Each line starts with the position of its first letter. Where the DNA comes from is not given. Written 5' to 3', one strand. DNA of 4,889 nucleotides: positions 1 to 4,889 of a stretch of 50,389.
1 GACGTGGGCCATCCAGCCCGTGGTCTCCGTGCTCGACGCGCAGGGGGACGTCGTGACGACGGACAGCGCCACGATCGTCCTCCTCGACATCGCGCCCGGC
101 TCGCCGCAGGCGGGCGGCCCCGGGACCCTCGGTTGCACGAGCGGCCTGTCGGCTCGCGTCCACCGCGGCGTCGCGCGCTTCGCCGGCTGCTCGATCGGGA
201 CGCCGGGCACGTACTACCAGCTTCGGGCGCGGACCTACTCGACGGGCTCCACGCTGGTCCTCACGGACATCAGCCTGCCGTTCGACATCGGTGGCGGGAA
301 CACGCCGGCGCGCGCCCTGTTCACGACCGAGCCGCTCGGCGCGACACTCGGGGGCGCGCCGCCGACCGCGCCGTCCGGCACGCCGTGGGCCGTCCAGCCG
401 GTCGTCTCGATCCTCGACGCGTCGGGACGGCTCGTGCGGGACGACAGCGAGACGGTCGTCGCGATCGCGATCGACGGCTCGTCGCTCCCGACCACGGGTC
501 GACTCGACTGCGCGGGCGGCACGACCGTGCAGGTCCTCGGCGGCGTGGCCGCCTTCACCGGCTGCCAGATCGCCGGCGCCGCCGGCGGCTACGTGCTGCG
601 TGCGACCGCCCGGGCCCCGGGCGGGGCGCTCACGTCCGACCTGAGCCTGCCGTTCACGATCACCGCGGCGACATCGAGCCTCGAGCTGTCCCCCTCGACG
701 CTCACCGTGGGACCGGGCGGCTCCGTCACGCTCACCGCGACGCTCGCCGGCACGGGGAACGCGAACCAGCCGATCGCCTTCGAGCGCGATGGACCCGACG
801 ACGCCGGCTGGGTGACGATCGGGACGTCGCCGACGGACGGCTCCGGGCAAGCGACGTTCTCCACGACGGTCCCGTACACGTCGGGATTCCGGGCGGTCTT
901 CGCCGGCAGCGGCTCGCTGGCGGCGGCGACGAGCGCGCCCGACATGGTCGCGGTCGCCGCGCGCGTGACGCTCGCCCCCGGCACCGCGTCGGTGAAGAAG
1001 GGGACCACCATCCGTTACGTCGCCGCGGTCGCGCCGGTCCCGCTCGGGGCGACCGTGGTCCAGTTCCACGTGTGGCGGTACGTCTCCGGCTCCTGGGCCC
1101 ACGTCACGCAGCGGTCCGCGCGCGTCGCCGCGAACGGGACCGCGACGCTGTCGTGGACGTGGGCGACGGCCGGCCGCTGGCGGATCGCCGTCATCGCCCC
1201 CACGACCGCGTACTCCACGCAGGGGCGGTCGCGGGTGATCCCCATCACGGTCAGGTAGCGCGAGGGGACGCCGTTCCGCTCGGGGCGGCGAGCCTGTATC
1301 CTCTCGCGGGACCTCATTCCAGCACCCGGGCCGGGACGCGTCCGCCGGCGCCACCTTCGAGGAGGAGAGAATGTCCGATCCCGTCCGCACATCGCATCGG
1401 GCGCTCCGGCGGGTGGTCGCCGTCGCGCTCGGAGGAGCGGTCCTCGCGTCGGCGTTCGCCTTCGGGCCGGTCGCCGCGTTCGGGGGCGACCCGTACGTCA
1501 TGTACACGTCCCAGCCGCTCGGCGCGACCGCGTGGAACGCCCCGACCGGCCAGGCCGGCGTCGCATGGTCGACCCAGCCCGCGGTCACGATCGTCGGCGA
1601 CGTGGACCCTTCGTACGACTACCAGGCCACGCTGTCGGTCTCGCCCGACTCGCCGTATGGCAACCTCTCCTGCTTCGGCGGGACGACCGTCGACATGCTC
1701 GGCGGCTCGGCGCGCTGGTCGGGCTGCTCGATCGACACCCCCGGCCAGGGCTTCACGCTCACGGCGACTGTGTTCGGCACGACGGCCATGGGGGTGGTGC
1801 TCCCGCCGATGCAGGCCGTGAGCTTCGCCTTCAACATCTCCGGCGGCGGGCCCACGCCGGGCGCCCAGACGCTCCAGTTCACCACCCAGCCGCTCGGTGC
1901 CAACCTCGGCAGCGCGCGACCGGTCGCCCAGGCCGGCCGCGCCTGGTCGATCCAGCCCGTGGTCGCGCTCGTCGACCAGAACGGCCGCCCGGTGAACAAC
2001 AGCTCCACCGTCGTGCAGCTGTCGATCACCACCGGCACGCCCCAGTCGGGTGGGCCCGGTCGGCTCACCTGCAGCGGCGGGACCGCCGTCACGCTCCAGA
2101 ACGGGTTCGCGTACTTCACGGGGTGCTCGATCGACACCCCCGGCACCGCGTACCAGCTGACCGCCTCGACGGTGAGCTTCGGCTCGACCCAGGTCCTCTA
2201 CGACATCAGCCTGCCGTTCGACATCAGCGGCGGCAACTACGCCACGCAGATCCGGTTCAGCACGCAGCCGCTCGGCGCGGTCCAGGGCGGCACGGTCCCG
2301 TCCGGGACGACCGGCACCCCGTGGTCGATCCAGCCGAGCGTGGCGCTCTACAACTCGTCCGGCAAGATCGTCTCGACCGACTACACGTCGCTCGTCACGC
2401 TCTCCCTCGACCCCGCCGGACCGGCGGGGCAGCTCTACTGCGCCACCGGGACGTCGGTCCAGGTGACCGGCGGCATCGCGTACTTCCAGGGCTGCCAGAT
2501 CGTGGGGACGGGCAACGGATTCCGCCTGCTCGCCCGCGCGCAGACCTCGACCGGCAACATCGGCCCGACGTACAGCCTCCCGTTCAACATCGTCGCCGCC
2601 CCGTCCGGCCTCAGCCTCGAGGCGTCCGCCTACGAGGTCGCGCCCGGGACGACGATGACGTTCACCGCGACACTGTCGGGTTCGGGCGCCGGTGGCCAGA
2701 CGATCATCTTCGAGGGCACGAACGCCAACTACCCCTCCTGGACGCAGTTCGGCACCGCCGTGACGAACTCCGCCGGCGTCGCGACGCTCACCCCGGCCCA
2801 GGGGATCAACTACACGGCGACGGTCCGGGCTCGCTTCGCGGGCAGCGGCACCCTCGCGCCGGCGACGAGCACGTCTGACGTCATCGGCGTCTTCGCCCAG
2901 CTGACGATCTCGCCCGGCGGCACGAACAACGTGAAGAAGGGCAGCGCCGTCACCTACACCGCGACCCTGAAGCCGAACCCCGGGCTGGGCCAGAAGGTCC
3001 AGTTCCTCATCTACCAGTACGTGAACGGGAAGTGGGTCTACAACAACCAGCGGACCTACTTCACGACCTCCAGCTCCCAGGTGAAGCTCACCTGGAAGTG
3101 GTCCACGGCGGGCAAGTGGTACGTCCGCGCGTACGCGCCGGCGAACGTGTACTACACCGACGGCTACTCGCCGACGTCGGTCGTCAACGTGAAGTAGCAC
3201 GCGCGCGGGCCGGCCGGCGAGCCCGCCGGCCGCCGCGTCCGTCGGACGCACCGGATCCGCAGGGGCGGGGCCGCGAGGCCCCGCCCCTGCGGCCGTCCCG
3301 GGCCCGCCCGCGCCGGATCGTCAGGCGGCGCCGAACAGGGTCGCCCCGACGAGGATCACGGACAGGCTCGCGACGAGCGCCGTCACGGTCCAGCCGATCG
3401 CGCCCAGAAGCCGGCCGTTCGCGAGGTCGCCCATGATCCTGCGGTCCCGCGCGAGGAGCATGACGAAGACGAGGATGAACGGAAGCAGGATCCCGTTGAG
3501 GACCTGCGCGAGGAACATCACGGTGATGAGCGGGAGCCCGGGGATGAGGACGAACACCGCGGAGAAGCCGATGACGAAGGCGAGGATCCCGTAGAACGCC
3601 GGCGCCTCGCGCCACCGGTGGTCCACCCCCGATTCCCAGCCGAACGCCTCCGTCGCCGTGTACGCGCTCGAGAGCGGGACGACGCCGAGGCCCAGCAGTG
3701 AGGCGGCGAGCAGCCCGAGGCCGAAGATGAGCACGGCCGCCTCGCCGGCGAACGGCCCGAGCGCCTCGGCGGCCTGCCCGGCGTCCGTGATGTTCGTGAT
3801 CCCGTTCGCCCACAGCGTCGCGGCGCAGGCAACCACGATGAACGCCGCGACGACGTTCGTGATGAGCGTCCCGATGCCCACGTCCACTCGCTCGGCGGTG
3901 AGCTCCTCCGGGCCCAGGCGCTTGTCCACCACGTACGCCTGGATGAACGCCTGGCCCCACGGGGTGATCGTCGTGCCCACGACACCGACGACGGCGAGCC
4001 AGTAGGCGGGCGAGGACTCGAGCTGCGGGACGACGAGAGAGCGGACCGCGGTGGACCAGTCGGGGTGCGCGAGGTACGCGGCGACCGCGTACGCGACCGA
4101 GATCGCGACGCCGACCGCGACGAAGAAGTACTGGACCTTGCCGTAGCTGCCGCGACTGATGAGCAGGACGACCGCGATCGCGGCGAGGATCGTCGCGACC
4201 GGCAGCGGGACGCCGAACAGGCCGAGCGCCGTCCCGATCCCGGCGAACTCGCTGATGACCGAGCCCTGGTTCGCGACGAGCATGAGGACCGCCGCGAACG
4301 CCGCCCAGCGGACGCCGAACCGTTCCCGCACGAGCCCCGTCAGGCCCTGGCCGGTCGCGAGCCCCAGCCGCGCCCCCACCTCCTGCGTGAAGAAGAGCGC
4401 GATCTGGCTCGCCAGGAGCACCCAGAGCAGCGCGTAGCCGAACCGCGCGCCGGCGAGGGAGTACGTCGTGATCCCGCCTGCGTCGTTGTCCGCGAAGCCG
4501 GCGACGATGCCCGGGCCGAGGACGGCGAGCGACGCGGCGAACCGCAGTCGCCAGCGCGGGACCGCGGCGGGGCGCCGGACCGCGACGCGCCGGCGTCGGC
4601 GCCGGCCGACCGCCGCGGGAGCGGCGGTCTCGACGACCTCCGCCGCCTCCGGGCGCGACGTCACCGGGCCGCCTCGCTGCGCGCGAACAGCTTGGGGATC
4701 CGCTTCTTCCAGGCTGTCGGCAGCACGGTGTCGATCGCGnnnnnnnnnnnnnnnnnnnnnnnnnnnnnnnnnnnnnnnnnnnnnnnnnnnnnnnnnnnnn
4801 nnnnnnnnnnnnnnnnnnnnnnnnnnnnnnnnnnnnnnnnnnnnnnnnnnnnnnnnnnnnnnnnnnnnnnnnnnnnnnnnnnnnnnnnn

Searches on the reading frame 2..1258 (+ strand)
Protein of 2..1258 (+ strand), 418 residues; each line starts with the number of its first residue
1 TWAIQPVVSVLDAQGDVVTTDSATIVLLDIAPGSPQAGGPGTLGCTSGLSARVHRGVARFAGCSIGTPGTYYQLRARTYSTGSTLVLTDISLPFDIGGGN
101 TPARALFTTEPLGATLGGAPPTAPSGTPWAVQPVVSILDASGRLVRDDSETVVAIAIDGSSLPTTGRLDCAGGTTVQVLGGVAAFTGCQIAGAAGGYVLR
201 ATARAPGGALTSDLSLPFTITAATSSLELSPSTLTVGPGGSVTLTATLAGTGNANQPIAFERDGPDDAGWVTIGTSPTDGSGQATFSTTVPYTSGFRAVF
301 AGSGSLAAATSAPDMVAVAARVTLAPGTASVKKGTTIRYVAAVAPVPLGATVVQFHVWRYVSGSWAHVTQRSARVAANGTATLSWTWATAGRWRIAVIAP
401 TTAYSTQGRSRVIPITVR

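Call 27: search_protein_families(library=pfam, proteins=[window:2-1258:+], max_evalue=0.001)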
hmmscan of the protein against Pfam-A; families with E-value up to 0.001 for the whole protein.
window:2-1258:+ (418 aa): 1 family
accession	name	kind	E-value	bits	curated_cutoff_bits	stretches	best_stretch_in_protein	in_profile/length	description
PF16640.11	Big_3_5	-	3.4e-06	28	35.5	1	229-318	3-87/88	Bacterial Ig-like domain (group 3)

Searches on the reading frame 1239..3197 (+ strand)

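Call 27: search_protein_families(library=pfam, proteins=[window:1239-3197:+], max_evalue=0.001)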
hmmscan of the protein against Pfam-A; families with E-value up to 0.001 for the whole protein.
window:1239-3197:+ (652 aa): 1 family
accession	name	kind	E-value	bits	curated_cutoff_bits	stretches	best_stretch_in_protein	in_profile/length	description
PF16640.11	Big_3_5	-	0.0004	21.3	35.5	1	461-547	2-83/88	Bacterial Ig-like domain (group 3)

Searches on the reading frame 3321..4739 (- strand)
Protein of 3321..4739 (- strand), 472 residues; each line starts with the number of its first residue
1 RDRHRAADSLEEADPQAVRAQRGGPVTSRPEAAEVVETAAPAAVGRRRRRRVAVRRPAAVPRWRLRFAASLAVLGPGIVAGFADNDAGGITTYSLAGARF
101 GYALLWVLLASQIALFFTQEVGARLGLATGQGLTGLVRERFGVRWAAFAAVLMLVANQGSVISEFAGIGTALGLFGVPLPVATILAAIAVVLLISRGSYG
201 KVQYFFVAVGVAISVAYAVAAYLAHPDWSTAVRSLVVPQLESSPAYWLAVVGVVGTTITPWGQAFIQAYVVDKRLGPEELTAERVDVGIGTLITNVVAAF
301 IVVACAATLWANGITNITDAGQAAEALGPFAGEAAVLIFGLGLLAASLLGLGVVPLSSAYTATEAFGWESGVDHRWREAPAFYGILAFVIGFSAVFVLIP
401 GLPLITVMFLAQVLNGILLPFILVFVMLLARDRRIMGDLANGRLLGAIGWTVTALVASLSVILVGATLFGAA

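Call 27: search_protein_families(library=pfam, proteins=[window:3321-4739:-], max_evalue=0.001)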
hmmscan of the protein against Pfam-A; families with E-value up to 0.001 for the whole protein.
window:3321-4739:- (472 aa): 1 family
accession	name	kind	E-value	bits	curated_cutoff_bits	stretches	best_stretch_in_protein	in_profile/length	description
PF01566.24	Nramp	-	1.5e-87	294.4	29.8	1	90-442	1-356/357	Natural resistance-associated macrophage protein-like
